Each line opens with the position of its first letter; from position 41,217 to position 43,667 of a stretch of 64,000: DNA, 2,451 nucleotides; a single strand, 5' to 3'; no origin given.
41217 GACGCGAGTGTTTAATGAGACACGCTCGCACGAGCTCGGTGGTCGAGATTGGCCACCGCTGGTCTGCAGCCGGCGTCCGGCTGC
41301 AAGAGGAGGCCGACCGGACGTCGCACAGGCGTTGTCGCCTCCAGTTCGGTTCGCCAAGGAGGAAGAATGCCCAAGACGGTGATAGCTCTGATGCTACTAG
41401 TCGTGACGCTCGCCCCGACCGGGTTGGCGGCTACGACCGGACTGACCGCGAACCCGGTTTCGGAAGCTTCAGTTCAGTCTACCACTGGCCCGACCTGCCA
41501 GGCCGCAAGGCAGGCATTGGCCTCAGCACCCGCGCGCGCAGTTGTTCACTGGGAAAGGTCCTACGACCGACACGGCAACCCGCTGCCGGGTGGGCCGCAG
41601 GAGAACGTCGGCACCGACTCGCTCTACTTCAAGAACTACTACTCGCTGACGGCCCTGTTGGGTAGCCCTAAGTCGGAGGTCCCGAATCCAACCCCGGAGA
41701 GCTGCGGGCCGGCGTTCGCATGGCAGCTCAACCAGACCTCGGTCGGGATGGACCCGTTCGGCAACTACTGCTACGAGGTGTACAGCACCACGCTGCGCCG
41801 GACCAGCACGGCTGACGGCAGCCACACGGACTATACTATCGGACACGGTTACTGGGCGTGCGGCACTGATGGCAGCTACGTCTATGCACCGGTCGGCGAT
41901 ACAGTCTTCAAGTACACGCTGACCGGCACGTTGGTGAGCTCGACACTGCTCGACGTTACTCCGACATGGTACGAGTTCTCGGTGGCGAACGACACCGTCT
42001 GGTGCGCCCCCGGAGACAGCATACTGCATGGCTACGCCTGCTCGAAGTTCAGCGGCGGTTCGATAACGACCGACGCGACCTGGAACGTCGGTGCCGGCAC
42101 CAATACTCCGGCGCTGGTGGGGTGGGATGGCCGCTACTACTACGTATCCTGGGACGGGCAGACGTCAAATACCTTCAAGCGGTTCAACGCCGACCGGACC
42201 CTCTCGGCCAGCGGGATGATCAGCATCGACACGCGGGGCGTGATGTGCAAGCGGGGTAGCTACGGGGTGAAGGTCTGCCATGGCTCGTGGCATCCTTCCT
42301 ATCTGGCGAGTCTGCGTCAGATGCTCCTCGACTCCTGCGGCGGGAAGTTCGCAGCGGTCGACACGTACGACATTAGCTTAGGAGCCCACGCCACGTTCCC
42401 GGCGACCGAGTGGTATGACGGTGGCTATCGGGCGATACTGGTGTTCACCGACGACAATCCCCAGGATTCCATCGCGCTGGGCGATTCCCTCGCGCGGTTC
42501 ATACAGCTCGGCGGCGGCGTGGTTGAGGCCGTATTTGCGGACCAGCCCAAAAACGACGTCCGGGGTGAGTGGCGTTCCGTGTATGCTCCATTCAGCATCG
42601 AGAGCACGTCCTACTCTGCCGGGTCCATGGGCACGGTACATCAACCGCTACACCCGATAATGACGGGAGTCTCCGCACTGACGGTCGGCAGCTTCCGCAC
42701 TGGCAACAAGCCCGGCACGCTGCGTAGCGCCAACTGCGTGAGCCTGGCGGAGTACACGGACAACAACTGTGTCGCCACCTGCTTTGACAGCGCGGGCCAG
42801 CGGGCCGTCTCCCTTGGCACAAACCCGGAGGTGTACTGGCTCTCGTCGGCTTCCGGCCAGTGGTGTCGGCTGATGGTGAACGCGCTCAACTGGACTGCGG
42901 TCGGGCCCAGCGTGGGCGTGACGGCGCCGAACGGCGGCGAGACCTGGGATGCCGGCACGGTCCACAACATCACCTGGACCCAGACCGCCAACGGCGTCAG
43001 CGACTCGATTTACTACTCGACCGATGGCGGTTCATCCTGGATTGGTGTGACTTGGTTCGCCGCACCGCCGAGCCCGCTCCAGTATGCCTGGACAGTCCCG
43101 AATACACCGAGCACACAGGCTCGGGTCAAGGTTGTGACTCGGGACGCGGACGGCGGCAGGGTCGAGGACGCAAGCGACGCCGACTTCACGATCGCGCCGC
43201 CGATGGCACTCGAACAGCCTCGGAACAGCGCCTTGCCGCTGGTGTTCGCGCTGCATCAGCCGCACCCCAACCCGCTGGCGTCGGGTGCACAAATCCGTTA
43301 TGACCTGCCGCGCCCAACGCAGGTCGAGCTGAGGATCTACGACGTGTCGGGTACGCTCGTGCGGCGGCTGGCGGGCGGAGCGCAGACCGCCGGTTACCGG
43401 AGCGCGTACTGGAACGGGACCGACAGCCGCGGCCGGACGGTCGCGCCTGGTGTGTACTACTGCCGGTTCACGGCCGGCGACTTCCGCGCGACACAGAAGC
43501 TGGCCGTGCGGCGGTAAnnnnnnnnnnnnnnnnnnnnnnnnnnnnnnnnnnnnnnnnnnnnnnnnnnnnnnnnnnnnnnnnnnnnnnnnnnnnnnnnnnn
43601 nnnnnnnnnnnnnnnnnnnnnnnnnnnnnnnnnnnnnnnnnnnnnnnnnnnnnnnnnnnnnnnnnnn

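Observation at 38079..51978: Array of five tandem paralogous T9SS-sorted surface proteins, each an independent promoter-leader-CDS-terminator cassette with mosaic N-modules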

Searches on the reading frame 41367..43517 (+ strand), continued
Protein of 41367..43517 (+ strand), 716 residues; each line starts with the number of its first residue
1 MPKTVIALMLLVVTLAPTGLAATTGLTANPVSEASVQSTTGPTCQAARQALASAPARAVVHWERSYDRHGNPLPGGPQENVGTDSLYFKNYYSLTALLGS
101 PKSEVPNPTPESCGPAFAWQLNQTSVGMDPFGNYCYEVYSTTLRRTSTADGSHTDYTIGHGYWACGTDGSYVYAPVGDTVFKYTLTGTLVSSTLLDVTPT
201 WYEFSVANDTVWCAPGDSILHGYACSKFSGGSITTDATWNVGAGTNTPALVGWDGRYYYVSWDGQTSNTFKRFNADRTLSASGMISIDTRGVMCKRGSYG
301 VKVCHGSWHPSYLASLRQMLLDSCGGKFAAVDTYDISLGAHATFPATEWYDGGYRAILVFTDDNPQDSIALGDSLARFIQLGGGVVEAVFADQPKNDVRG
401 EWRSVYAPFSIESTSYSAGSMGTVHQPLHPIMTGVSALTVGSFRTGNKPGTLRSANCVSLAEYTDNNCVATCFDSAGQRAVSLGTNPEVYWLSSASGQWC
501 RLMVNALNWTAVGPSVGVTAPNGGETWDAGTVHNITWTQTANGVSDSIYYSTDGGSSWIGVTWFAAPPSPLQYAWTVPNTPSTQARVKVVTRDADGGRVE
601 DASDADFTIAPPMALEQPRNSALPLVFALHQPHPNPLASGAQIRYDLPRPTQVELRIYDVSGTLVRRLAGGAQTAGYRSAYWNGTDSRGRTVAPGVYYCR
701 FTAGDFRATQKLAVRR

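Call 53: search_solved_structures(query=A2, max_evalue=10)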
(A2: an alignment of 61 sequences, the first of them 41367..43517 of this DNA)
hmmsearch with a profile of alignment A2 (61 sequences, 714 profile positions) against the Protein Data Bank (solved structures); distinct sequences matched with E-value up to 10: 9.
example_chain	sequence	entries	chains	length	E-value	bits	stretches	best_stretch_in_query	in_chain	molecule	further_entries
3osv_A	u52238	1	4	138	1e-06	30.5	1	648-697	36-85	Flagellar basal-body rod modification protein FlgD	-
3c12_A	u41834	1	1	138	2.3e-05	26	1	650-709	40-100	Flagellar protein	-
7eh9_A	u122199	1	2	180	0.00079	20.9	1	645-703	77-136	Basal-body rod modification protein FlgD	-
7bhq_A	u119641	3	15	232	0.0012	20.3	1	645-703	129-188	Basal-body rod modification protein FlgD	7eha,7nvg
6za2_A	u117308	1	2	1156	0.0026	19.2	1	576-700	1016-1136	Por secretion system protein porU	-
1sqj_A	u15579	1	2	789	0.003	19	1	537-581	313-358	oligoxyloglucan reducing-end-specific cellobiohydrolase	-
2ebs_A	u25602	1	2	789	0.003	19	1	537-581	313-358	Oligoxyloglucan reducing end-specific cellobiohydrolase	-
6iev_A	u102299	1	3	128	1.7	9.9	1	306-353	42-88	Designed protein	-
3b7f_A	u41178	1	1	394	5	8.4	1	549-576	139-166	Glycosyl hydrolase, BNR repeat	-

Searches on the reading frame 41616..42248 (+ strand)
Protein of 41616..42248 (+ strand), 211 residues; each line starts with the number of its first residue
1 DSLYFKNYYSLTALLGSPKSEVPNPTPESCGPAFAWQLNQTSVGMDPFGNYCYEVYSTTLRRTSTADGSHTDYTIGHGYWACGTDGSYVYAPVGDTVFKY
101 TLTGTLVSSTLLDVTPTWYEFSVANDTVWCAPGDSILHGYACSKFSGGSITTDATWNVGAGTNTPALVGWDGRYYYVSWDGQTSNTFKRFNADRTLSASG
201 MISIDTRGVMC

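Call 52: search_protein_families(library=pfam, proteins=[window:41616-42248:+], max_evalue=10)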
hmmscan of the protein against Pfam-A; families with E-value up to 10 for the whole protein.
window:41616-42248:+ (211 aa): 1 family
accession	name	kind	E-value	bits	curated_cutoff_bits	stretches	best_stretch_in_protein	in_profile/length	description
PF12471.13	GTP_CH_N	-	0.24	11.6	25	1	28-61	82-115/193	GTP cyclohydrolase N terminal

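Call 119: search_protein_families(library=pfam, alignment_id=A9, max_evalue=0.1)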
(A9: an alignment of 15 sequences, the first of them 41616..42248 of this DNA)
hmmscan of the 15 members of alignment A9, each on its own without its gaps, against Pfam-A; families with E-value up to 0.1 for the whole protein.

A. member 1, window:41616-42248:+ (211 aa): 0 families

B. families by the number of members that match (of 15 scanned): 10 families
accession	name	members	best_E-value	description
PF17170.10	DUF5128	1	6.6e-06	6-bladed beta-propeller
PF10282.15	Lactonase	1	0.00077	Lactonase, 7-bladed beta-propeller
PF08450.18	SGL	1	0.0019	SMP-30/Gluconolactonase/LRE-like region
PF25168.1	Beta-prop_WDR36-Utp21_2nd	1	0.014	WDR36/Utp21 second beta-propeller domain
PF13860.13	FlgD_ig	1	0.02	FlgD Ig-like domain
PF10179.15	NDNF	1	0.033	Neuron-derived neurotrophic factor, first Fn(III) domain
PF19743.5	ASTN1_2_fn3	1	0.062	ASTN1/2 Fn3 domain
PF09000.15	Cytotoxic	1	0.078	Cytotoxic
PF21254.3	AGA-YXIM_GBD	1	0.079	Beta-agarase/YXIM esterase-like, galactose-binding domain-like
PF02174.23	IRS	1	0.091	PTB domain (IRS-1 type)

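Call 120: search_solved_structures(query=A9, max_evalue=10)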
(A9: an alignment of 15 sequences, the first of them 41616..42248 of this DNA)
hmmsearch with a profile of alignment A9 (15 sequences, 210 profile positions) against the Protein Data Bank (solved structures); distinct sequences matched with E-value up to 10: 27.
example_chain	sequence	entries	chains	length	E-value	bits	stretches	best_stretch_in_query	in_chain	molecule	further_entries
7bie_A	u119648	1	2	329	1e-08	38.1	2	34-109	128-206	nvWRAP-T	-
7bid_A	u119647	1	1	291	4.7e-07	32.6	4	35-109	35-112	v31WRAP-T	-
7big_A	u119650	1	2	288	5.8e-07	32.3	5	36-112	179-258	v13WRAP-T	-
7bif_A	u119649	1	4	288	6.5e-07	32.2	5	35-109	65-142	v22WRAP-T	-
9d2f_W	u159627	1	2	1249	0.00024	23.8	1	4-94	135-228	Cilia- and flagella-associated protein 57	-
8j07_i4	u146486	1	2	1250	0.00044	22.9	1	5-93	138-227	Cilia- and flagella-associated protein 57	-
5c2v_B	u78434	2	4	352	0.001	21.8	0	62-97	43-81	HYDRAZINE SYNTHASE BETA SUBUNIT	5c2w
1trj_A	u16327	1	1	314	0.039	16.6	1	40-106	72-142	Guanine nucleotide-binding protein beta subunit-like protein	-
3frx_A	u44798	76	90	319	0.039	16.6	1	40-106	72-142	Guanine nucleotide-binding protein subunit beta-like protein | 40S ribosomal protein RACK1 (RACK1) | Guanine nucleotide-binding protein subunit beta-like protei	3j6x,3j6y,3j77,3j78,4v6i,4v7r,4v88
5lyb_SR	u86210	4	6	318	0.04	16.6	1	40-106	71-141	Guanine nucleotide-binding protein subunit beta-like protein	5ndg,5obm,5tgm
3rfg_A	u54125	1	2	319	0.04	16.5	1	40-106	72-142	Guanine nucleotide-binding protein subunit beta-like protein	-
4u3m_SR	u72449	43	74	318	0.04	16.5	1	40-106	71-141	Guanine nucleotide-binding protein subunit beta-like protein | RACK1 | Small ribosomal subunit protein RACK1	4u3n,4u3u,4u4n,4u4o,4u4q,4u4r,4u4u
3rfh_A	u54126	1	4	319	0.04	16.5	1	40-106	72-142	Guanine nucleotide-binding protein subunit beta-like protein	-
6wdr_g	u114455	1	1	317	0.041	16.5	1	40-106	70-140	Guanine nucleotide-binding protein subunit beta-like protein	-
6fcv_B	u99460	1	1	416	0.041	16.5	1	29-107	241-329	DNA excision repair protein ERCC-8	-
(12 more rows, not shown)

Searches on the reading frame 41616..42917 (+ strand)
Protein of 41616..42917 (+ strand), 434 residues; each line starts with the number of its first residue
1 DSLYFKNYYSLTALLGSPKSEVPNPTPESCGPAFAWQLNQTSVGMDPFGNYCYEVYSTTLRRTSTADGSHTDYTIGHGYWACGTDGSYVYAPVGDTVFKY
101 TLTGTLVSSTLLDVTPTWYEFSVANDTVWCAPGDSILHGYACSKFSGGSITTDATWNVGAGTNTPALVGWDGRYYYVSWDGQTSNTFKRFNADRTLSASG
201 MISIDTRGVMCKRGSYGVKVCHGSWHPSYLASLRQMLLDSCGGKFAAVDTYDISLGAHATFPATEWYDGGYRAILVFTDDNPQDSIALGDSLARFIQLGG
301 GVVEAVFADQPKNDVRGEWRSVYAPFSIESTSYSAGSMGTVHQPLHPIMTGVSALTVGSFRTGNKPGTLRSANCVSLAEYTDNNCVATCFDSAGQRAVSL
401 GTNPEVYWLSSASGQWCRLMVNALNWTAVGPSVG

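Call 81: search_protein_representatives(alignment_id=A7)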
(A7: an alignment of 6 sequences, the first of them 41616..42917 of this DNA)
Query: 6 sequences, 434 profile positions. Proteins with E-value up to 0.001 (for the whole library): 1610; up to 1e-10: 469; up to 1e-30: 74. The best 150 are listed.
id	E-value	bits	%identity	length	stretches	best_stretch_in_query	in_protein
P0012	0.0e+00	1037.9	-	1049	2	1-434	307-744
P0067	1.3e-175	600.9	-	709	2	1-213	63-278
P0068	2.6e-171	586.8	-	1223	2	1-213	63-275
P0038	4.9e-168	576.0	-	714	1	1-428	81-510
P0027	4.3e-160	549.8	-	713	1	1-431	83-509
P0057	2.8e-151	520.7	-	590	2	1-212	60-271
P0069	1.1e-144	499.1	-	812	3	1-213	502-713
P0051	5.0e-138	477.1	-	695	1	1-428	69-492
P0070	5.3e-121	421.0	-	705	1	1-428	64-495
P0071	9.1e-113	393.8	-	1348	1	1-428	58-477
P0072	1.1e-104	367.2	-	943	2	3-218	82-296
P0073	5.7e-103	361.6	-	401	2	1-212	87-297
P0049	5.9e-91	322.0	-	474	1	212-433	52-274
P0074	3.5e-90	319.4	-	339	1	1-215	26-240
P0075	6.1e-88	312.0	-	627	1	1-429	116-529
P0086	2.0e-69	251.0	-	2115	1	1-212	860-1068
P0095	2.8e-58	214.3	-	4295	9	243-428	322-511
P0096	1.8e-57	211.7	-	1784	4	269-429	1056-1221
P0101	4.7e-47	177.3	-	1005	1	215-434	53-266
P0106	2.2e-43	165.2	-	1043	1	210-431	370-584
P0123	2.5e-35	138.6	-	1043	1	205-428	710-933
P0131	2.5e-31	125.5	-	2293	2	214-432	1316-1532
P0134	7.7e-31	123.9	-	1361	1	195-427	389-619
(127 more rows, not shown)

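Call 82: search_protein_families(library=pfam, proteins=[P0069, P0086, P0071, P0068, P0096, P0101, P0106], max_evalue=0.001)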
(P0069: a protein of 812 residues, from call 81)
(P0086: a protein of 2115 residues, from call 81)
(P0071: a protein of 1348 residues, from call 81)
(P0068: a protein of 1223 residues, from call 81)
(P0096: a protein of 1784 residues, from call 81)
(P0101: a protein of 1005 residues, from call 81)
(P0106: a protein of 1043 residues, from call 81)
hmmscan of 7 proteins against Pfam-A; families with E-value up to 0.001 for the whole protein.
P0069 (812 aa): 1 family
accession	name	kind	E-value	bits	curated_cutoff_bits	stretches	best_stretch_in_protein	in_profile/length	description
PF18962.6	Por_Secre_tail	-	3e-09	37.5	27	1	734-810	1-74/75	Secretion system C-terminal sorting domain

P0086 (2115 aa): 3 families
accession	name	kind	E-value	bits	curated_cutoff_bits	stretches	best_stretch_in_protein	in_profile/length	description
PF13313.11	DUF4082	-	8e-20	71.7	28.4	2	365-475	18-137/143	Domain of unknown function (DUF4082)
PF07705.17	CARDB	-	1.3e-13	51.4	22.7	0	1376-1436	9-69/101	CARDB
PF18962.6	Por_Secre_tail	-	1.8e-09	38.2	27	1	2037-2114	1-75/75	Secretion system C-terminal sorting domain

P0071 (1348 aa): 3 families
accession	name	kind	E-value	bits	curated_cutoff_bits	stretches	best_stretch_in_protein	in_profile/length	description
PF18962.6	Por_Secre_tail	-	7e-10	39.5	27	1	1272-1347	1-75/75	Secretion system C-terminal sorting domain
PF13964.12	Kelch_6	-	2.8e-08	33.9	25.3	0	1060-1102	3-48/50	Kelch motif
PF07705.17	CARDB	-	8.4e-05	23.2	22.7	0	593-666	6-80/101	CARDB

P0068 (1223 aa): 3 families
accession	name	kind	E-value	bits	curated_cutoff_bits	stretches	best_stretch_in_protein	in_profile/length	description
PF18962.6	Por_Secre_tail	-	3.9e-09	37.1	27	1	1147-1221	3-75/75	Secretion system C-terminal sorting domain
PF07705.17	CARDB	-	3.3e-08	34.1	22.7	0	719-798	13-93/101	CARDB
PF13964.12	Kelch_6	-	2e-05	24.9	25.3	0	956-979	19-48/50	Kelch motif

P0096 (1784 aa): 19 families
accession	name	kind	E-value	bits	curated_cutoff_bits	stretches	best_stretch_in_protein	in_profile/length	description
PF22544.2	HYDIN_VesB_CFA65-like_Ig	-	2.2e-62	208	25.5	3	1289-1379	7-98/100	HYDIN/CFA65/VesB-like, Ig-like domain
PF15780.11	ASH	-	1.2e-31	109.2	27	2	1288-1368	11-92/98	Abnormal spindle-like microcephaly-assoc'd, ASPM-SPD-2-Hydin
PF22073.2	Cep192_D4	-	3.1e-27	95.4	35.5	3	852-951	2-111/112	Cep192 domain 4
PF24507.1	Ig_CFAP65_4th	-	1.7e-20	73.6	27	0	1327-1381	23-75/76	CFAP65, fourth Ig-like domain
PF25249.1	Ig_CFAP65_7th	-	4e-14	52.9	28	0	907-946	57-96/120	CFAP65, seventh Ig-like domain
PF12371.14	TMEM131_like_N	-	1.6e-13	51.1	28.8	1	855-933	2-82/84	Transmembrane protein 131-like N-terminal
PF06283.17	ThuA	-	4.1e-13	50.5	33.4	0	616-713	44-135/209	Trehalose utilisation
PF22067.2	Cep192_D3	-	6.1e-13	49.2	27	0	386-466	16-97/99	Cep192 domain 3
PF07610.17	DUF1573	-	1.1e-12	48.2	26.1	0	1294-1373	10-90/98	Protein of unknown function (DUF1573)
PF00635.32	Motile_Sperm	-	8.1e-12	45.4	25.9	0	1288-1357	6-74/109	MSP (Major sperm protein) domain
PF19190.6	BACON_2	-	2.8e-10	40.4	25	0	308-354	42-88/94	Viral BACON domain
PF24770.2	Ig-CFAP74_2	-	3.4e-09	37.8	27.4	0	423-470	137-184/185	CFAP74 second Ig-like domain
PF06280.18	fn3_5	-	6e-09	37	27.6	0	1224-1263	57-100/112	Fn3-like domain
PF22076.2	Cep192_D6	-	3.2e-08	34.2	35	0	1290-1371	9-94/101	Cep192 domain 6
PF22066.2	Cep192_D8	-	4.1e-07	30.6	33.5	0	859-949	11-98/101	Cep192 domain 8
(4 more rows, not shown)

P0101 (1005 aa): 4 families
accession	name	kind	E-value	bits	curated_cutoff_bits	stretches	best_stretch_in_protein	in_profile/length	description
PF13415.12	Kelch_3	-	8.6e-10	39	22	0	829-856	6-32/48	Galactose oxidase, central domain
PF13964.12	Kelch_6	-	1.2e-07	31.9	25.3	0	622-651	13-47/50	Kelch motif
PF18962.6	Por_Secre_tail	-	1.1e-05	26.1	27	1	933-1003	4-75/75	Secretion system C-terminal sorting domain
PF13418.12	Kelch_4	-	7e-05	23.1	21.6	0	627-651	24-48/49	Galactose oxidase, central domain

P0106 (1043 aa): 2 families
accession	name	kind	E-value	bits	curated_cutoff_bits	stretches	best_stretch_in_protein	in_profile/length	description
PF07705.17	CARDB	-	5.9e-07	30.1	22.7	0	702-774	12-84/101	CARDB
PF06119.19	NIDO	-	1.2e-05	25.8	25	0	183-231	76-130/186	Nidogen-like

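Call 84: search_protein_families(library=pfam, proteins=[P0095, P0123, P0131, P0134], max_evalue=0.001)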
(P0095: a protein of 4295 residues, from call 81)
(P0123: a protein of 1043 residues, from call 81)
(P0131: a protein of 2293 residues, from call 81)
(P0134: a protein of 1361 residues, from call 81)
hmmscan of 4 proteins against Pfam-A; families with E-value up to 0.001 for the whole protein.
P0095 (4295 aa): 0 families

P0123 (1043 aa): 2 families
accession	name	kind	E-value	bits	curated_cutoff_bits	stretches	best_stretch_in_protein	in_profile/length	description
PF00082.27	Peptidase_S8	-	1.2e-43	150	21.8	1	188-488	1-288/288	Subtilase family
PF13860.13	FlgD_ig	-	6.2e-12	45.8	27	1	969-1030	13-75/79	FlgD Ig-like domain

P0131 (2293 aa): 6 families
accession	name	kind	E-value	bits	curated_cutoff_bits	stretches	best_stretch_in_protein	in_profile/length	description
PF00082.27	Peptidase_S8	-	6.6e-54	183.6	21.8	2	205-412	2-217/288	Subtilase family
PF20773.4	InhA-like_MAM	-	1.7e-09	37.9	26.9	0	819-920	57-162/191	Immune inhibitor A-like, MAM domain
PF10342.15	Kre9_KNH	-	2.1e-07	32.1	24.6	1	663-732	2-77/94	Kre9/KNH-like N-terminal Ig-like domain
PF17963.7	Big_9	-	1.3e-06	29.7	23.6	1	928-1028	3-89/89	Bacterial Ig domain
PF16184.11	Cadherin_3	-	1.3e-06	28.8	25.5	1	948-1029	24-106/106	Cadherin-like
PF00404.24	Dockerin_1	-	0.00025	21.6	22.9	0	2229-2282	1-53/57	Dockerin type I domain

P0134 (1361 aa): 3 families
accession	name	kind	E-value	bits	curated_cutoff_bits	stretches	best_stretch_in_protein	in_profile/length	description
PF18962.6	Por_Secre_tail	-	2.1e-08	34.7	27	1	1286-1360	3-75/75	Secretion system C-terminal sorting domain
PF13415.12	Kelch_3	-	1.3e-07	32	22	0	1194-1216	16-38/48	Galactose oxidase, central domain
PF13964.12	Kelch_6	-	2.1e-05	24.8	25.3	0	1185-1215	12-47/50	Kelch motif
